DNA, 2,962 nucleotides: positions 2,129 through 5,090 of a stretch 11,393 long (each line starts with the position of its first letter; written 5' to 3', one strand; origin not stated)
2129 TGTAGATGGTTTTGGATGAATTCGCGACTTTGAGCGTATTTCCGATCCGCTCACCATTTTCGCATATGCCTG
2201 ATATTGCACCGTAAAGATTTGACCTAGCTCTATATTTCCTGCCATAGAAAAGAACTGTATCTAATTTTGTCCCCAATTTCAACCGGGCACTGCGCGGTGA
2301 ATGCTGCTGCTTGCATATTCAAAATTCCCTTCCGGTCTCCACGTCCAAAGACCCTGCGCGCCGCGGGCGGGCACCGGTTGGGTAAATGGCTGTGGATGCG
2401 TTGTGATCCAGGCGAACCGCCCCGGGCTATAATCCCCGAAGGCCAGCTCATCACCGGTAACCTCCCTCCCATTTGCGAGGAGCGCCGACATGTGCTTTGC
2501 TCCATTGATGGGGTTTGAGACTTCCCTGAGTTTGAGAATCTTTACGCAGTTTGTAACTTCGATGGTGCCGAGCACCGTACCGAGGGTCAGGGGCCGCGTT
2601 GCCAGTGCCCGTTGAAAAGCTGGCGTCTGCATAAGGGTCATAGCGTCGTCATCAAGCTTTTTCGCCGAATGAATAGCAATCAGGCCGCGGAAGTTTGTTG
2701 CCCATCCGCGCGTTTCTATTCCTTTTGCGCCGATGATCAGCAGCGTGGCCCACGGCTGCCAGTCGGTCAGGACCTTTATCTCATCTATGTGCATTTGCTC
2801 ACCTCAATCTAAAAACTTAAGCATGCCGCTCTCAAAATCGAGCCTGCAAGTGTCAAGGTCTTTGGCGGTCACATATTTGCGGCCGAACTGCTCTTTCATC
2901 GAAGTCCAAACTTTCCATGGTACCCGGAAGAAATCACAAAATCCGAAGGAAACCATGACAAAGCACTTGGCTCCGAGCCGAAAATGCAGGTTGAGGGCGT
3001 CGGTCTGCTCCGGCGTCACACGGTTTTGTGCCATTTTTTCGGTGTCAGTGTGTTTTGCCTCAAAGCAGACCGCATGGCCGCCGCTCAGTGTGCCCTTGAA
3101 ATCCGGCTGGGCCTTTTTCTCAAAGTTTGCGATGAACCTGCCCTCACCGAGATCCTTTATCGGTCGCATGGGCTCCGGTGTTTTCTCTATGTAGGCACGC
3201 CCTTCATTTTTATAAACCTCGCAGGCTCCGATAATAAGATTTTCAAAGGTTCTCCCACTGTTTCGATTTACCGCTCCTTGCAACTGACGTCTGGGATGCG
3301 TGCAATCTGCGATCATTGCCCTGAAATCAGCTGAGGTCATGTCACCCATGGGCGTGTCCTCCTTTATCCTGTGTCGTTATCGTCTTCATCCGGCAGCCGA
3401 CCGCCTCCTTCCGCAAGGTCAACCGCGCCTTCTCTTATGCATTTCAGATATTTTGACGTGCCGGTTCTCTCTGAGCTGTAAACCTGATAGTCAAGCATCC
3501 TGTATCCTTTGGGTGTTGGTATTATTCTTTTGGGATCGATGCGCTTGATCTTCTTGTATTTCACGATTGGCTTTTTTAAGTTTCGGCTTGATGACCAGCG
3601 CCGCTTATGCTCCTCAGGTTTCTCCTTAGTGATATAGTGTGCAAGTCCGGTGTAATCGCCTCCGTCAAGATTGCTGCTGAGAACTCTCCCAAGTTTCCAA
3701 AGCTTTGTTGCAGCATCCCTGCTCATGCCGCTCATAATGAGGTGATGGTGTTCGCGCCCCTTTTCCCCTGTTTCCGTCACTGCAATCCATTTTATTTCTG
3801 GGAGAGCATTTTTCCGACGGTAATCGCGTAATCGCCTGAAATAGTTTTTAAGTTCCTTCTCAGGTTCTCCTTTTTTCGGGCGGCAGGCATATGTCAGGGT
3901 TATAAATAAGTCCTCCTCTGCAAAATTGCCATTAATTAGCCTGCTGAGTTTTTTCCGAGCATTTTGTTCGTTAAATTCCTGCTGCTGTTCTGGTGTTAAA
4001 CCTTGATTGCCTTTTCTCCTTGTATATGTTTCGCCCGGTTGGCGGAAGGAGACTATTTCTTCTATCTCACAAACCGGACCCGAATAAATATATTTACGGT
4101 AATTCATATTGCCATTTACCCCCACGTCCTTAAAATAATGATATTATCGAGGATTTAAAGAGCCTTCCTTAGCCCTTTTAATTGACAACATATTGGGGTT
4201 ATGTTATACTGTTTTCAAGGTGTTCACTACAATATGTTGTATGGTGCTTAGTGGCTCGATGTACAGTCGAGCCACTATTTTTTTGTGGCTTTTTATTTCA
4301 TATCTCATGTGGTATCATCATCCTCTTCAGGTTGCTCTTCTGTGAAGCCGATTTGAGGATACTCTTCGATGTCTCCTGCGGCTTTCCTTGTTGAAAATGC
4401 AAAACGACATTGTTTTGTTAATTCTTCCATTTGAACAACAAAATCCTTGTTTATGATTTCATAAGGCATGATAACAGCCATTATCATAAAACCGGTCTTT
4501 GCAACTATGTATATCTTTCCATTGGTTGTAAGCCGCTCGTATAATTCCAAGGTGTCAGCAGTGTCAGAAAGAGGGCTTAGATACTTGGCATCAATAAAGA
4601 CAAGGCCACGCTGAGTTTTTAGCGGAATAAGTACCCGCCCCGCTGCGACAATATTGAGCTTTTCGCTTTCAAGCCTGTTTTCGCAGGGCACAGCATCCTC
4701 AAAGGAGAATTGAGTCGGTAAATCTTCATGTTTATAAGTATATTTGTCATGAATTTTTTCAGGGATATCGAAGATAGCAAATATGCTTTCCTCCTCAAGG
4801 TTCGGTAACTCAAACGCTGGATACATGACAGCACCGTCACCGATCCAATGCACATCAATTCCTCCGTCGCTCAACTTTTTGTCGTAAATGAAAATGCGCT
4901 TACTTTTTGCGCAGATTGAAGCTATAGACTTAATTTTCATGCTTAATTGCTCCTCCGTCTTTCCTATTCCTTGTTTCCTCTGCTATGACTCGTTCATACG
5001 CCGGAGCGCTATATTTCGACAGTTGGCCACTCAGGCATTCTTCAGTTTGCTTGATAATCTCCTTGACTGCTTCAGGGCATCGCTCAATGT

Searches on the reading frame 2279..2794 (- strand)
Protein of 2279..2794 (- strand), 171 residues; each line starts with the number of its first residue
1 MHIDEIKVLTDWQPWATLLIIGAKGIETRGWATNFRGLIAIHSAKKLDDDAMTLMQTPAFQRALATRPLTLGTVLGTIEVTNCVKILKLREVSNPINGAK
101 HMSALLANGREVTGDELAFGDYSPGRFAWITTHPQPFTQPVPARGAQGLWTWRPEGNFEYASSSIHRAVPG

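Call 10: search_protein_families(library=pfam, proteins=[window:2279-2794:-], max_evalue=0.01)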
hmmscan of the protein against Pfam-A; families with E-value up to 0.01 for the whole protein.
window:2279-2794:- (171 aa): 1 family
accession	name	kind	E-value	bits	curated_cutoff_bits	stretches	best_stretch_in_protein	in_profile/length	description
PF04266.20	ASCH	-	0.00072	20.7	21.2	1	12-114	4-81/103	ASCH domain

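Call 11: search_protein_families(library=phrogs, proteins=[window:2279-2794:-], max_evalue=0.01)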
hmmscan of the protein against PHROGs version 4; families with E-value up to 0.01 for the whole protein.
window:2279-2794:- (171 aa): 1 family
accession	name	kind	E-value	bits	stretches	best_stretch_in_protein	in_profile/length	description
phrog_3193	-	unknown function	4.4e-33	115.9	1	6-155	85-209/269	-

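Call 56: find_encoding_contigs(protein=window:2279-2794:-, flank=10000, max_places=4)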
Protein window:2279-2794:- (171 aa): 2 contigs read that carry it; 2 places shown.
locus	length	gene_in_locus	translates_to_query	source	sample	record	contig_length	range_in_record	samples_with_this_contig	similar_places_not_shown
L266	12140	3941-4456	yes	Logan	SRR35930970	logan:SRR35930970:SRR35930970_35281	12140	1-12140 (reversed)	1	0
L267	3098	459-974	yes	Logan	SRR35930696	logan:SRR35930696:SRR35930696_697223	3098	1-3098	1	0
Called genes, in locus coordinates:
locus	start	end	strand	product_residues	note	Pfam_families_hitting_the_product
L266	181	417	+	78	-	-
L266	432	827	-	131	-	PF10083:DUF2321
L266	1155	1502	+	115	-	-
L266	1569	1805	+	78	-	-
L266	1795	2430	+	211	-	-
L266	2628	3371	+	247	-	PF23343:REP_ORF2-G2P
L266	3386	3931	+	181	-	PF03838:RecU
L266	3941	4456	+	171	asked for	-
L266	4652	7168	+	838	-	PF01555:N6_N4_Mtase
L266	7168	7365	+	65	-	-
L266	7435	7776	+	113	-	-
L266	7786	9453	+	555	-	PF14284:PcfJ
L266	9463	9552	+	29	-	-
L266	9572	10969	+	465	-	-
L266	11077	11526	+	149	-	-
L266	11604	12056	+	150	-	PF14359:DUF4406, PF24963:DUF7768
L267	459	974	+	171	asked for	-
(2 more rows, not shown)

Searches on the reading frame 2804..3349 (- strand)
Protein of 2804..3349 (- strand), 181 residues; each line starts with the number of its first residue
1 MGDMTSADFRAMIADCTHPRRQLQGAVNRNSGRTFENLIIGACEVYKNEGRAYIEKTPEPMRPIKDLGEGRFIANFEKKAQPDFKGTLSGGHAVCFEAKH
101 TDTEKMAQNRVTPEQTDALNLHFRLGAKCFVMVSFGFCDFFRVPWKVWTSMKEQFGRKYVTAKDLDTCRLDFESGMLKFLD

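Call 10: search_protein_families(library=pfam, proteins=[window:2804-3349:-], max_evalue=0.01)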
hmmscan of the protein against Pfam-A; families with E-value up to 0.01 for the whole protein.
window:2804-3349:- (181 aa): 1 family
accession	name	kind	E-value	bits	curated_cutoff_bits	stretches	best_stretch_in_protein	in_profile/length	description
PF03838.20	RecU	-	1e-18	68.2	25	1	32-173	2-148/162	Recombination protein U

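Call 11: search_protein_families(library=phrogs, proteins=[window:2804-3349:-], max_evalue=0.01)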
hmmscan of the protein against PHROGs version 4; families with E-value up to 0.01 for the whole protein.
window:2804-3349:- (181 aa): 2 families
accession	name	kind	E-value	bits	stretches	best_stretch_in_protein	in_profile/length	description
phrog_843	-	DNA, RNA and nucleotide metabolism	1.5e-40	139.7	1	24-175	3-154/177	Holliday junction resolvase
phrog_2165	-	DNA, RNA and nucleotide metabolism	0.0021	18.8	1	73-158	24-114/141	DNA helicase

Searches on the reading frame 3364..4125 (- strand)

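Call 10: search_protein_families(library=pfam, proteins=[window:3364-4125:-], max_evalue=0.01)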
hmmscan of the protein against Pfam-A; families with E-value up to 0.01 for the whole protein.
window:3364-4125:- (253 aa): 1 family
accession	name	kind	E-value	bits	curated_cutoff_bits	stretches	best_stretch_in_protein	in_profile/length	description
PF23343.2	REP_ORF2-G2P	-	1.7e-13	51.1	27.8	1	73-168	2-98/99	Replication-associated protein ORF2/G2P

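Call 11: search_protein_families(library=phrogs, proteins=[window:3364-4125:-], max_evalue=0.01)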
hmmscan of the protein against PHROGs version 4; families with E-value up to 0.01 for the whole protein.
window:3364-4125:- (253 aa): 3 families
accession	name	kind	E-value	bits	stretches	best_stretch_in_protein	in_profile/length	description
phrog_3584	-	DNA, RNA and nucleotide metabolism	1.9e-59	202.2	1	7-231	4-248/265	replication initiation protein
phrog_3419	-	DNA, RNA and nucleotide metabolism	1.5e-10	42.1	1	33-144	63-173/289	rolling circle DNA replication initiation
phrog_942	-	DNA, RNA and nucleotide metabolism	0.00012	22.6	1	70-175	117-244/501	replication initiation protein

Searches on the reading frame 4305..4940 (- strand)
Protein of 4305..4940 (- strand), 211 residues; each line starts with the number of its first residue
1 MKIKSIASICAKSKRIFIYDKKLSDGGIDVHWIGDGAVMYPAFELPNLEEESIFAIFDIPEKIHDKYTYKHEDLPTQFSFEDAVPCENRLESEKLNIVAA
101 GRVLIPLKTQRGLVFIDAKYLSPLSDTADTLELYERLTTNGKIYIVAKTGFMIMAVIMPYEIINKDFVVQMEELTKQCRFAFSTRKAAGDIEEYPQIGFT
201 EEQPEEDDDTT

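Call 10: search_protein_families(library=pfam, proteins=[window:4305-4940:-], max_evalue=0.01)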
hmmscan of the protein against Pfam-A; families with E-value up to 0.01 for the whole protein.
window:4305-4940:- (211 aa): 0 families

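Call 11: search_protein_families(library=phrogs, proteins=[window:4305-4940:-], max_evalue=0.01)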
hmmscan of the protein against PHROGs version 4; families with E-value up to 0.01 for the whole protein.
window:4305-4940:- (211 aa): 1 family
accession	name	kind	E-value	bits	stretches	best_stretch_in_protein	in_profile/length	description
phrog_24518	-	unknown function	9e-34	117.9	1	1-181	1-187/211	-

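Call 37: find_homologous_proteins(query=window:4305-4940:-, max_evalue=0.001)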
Query window:4305-4940:- (211 aa): 309 proteins with E <= 0.001 among 433 candidates; the best 120 are listed.
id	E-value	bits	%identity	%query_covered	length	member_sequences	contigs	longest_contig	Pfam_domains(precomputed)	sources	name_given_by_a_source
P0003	2.6e-136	470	100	100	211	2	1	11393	-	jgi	-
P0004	1.4e-83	297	65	100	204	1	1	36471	-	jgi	jgi:hypothetical protein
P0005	1.7e-65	238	58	89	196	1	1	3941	-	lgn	-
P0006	1.1e-64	236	70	72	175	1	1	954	-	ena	-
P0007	2.0e-58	215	52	91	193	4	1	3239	-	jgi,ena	-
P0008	2.4e-56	208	51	91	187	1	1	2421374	-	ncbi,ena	-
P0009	4.3e-55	204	51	87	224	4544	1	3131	-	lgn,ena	-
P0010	6.1e-55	204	52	89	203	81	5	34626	-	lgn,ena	-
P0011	7.4e-55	204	51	87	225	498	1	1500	-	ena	-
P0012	8.7e-55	203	51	87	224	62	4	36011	-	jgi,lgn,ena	-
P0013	1.2e-54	203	51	87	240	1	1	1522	-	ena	-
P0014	1.2e-54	203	49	97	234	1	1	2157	-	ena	-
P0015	1.3e-54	203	52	87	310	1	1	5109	-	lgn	-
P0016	1.8e-54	202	51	87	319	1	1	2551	PF05869.17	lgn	-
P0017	1.9e-54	202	50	87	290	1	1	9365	-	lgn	-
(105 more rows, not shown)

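Call 38: find_encoding_contigs(protein=P0004, flank=7000, max_places=3)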
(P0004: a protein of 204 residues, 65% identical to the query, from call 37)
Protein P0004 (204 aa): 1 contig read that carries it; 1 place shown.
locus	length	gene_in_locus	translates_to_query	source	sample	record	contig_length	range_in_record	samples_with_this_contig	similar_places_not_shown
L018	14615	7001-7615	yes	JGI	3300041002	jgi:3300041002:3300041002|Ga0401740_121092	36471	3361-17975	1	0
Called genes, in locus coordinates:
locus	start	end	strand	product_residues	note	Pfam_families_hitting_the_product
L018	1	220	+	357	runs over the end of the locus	PF01183:Glyco_hydro_25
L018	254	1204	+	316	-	-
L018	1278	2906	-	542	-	PF00239:Resolvase, PF07508:Recombinase, PF13408:Zn_ribbon_recom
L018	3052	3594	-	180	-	PF01381:HTH_3, PF12844:HTH_19, PF13560:HTH_31 (weak)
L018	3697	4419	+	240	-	-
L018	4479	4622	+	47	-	-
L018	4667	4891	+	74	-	-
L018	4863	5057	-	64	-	-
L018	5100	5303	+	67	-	-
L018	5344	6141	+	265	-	-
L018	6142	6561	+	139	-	PF19552:DUF6075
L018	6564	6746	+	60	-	-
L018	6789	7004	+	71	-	-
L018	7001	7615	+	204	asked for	-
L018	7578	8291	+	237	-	-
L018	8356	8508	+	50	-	-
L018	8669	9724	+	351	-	-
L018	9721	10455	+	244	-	PF02086:MethyltransfD12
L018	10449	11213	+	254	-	PF05063:MT-A70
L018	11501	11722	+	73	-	-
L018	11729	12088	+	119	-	PF05014:Nuc_deoxyrib_tr, PF14359:DUF4406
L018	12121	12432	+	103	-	PF08774:VRR_NUC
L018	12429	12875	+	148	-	-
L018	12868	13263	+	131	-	PF01844:HNH (weak), PF14279:HNH_5 (weak)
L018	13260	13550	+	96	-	-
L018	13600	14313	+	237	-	PF01656:CbiA, PF13614:AAA_31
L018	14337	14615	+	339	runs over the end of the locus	PF02195:ParB_N, PF14354:Lar_restr_allev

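Call 39: find_encoding_contigs(protein=P0008, flank=7000, max_places=3)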
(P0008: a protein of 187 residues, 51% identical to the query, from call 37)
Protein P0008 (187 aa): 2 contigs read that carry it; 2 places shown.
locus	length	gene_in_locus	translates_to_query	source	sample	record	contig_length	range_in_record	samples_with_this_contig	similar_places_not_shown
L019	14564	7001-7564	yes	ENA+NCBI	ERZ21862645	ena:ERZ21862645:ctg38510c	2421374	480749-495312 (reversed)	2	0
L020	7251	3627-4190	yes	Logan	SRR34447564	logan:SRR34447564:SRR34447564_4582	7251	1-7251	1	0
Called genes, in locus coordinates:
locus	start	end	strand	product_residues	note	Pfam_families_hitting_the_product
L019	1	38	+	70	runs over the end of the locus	-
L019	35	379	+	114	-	-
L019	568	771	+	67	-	-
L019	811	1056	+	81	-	PF04014:MazE_antitoxin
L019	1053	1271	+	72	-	-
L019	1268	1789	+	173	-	-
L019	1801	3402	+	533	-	PF14284:PcfJ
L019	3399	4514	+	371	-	PF11300:DUF3102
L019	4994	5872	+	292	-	PF23343:REP_ORF2-G2P (weak)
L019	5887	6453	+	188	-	-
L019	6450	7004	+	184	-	PF03838:RecU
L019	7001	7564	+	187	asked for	-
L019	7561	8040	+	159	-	PF14354:Lar_restr_allev (weak)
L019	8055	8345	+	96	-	PF12961:DUF3850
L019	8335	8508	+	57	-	-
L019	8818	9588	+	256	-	PF01656:CbiA, PF02374:ArsA_ATPase (faint), PF13614:AAA_31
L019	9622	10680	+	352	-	-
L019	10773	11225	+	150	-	-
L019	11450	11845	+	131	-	-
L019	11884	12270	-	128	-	PF15919:HicB_lk_antitox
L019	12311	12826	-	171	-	PF07927:HicA_toxin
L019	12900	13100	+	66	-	-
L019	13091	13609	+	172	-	-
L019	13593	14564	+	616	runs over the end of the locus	PF05876:GpA_ATPase, PF20454:GpA_nuclease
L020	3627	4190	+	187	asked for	-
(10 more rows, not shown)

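Call 40: find_encoding_contigs(protein=P0005, flank=7000, max_places=3)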
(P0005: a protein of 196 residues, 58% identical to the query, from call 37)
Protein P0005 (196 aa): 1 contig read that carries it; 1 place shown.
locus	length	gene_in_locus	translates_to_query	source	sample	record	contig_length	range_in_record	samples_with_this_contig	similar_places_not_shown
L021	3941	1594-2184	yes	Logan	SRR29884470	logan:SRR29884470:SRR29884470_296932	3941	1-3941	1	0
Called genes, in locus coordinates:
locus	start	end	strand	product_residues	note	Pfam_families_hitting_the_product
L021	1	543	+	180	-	?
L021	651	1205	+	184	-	-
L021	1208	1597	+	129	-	-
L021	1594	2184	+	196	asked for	-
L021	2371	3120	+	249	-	PF23343:REP_ORF2-G2P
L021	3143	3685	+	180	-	PF03838:RecU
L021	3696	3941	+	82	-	?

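Call 63: find_related_loci(query=A3, collection=viral_contigs, flank=6000)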
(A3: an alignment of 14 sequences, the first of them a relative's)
Query A3 (211 aa) in viral_contigs; peptide patterns used: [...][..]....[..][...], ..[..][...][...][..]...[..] (x = any residue, [..] = any of these).
201 stretches matched a pattern; 120 encode a relative of the query (tblastn E <= 1e-3); the best 80 are kept; 80 distinct loci.
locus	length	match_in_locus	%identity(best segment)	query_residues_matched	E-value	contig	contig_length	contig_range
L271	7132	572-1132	53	1-192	8e-67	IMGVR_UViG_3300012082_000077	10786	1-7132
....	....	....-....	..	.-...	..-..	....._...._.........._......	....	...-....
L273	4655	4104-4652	51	1-183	6e-61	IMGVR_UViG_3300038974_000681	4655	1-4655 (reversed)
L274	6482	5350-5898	51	1-183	2e-60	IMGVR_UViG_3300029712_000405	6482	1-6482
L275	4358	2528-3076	51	1-183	8e-61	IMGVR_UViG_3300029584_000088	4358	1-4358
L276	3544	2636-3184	51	1-183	2e-60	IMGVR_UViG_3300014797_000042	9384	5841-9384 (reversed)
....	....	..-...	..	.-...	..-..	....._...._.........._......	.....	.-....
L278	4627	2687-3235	51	1-183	2e-60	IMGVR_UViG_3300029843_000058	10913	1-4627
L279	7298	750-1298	51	1-183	1e-60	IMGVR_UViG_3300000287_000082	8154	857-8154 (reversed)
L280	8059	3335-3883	50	1-183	3e-60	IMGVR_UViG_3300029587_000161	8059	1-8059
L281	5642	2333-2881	51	1-183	4e-60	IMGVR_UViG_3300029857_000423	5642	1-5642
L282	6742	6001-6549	50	1-183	3e-60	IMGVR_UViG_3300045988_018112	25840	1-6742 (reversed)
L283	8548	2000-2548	51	1-183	4e-60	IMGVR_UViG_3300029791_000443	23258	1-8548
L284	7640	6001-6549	51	1-183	3e-60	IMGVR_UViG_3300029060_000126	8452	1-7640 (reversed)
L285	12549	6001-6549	51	1-183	2e-60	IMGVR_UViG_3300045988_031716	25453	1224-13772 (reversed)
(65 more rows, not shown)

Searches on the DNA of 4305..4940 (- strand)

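Call 80: search_with_rna_model(model_id=R1, source=L018, start=5150, end=5450, filters=off, max_evalue=10, show_alignments=2)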
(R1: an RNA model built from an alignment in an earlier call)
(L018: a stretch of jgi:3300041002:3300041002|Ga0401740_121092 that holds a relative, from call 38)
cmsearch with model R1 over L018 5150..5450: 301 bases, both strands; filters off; matches with E-value up to 10: 7.
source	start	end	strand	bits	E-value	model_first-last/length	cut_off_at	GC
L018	5266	5326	+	16.4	9.5e-05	1-65/65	no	0.56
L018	5170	5243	+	8.5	0.019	1-65/65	no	0.41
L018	5274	5322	-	7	0.051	1-65/65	no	0.55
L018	5404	5442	+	6.5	0.071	1-65/65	no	0.54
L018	5378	5392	-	1.8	1.6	27-41/65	no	0.53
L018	5402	5419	-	-0.7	8.8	1-65/65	no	0.56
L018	5236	5248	-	-0.7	8.9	28-40/65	no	0.15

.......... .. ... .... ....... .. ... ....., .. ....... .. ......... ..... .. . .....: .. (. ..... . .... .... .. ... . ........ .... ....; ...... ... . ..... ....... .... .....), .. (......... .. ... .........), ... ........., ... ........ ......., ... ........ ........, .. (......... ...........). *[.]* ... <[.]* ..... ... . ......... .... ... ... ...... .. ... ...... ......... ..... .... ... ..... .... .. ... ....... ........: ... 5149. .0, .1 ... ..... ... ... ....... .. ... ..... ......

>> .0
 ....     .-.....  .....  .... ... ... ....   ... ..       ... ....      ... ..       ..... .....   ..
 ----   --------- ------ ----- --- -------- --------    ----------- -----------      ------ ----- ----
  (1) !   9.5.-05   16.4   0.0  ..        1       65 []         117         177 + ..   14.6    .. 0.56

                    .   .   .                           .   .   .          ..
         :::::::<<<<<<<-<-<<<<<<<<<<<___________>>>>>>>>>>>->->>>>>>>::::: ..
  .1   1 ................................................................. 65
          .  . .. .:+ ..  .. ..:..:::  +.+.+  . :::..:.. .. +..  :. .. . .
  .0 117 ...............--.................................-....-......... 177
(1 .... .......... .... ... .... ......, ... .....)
